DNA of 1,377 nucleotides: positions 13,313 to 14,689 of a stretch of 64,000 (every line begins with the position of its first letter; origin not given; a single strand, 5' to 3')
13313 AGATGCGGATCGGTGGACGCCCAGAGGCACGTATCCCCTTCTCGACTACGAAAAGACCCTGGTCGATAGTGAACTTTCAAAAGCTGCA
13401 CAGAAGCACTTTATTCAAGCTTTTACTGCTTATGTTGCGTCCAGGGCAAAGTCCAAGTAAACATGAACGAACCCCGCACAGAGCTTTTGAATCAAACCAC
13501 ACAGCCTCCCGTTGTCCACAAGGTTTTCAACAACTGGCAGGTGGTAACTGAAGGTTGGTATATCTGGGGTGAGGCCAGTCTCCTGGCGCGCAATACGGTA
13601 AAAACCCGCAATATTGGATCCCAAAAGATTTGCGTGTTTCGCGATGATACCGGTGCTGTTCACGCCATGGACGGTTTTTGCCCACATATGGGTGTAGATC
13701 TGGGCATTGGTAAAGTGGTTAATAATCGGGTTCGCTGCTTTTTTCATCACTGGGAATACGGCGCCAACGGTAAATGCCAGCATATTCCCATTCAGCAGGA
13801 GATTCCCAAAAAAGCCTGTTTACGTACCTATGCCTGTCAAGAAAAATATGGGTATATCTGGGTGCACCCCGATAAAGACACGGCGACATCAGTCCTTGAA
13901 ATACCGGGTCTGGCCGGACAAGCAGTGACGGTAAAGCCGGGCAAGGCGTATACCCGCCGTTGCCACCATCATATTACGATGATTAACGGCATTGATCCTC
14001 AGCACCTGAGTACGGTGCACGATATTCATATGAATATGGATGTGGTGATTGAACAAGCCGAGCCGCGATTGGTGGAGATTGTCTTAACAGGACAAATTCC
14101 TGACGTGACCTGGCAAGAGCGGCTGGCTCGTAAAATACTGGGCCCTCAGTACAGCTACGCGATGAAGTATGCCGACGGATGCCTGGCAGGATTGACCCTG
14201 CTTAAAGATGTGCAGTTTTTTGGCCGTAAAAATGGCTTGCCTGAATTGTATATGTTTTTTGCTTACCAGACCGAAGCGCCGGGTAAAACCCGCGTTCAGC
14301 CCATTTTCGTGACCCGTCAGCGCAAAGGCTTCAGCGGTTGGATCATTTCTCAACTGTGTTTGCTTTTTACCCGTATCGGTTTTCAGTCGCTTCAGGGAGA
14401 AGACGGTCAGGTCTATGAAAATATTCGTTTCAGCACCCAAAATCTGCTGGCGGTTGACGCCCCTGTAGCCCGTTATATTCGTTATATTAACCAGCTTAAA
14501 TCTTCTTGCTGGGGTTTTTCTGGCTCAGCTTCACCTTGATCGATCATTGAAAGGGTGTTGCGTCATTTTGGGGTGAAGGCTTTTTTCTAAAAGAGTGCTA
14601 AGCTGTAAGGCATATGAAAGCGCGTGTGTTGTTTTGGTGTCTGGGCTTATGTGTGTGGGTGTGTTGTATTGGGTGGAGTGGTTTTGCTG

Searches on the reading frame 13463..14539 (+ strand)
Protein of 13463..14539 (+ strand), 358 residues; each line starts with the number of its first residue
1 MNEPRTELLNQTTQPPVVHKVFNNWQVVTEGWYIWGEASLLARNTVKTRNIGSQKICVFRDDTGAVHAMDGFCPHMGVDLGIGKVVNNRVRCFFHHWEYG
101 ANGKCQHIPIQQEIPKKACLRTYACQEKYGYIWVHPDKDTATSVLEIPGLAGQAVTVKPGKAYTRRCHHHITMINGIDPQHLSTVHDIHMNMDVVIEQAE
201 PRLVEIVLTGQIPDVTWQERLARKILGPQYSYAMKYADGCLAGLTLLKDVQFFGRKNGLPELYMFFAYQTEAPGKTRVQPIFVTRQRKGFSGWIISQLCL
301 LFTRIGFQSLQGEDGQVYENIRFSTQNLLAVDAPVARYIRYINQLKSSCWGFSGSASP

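Call 70: search_protein_families(library=pfam, proteins=[window:13463-14539:+], max_evalue=0.00001)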
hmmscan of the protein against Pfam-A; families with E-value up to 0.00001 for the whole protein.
window:13463-14539:+ (358 aa): 1 family
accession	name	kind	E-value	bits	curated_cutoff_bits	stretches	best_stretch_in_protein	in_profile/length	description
PF00355.32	Rieske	-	6.1e-20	71.4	20.3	1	32-115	2-85/88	Rieske [2Fe-2S] domain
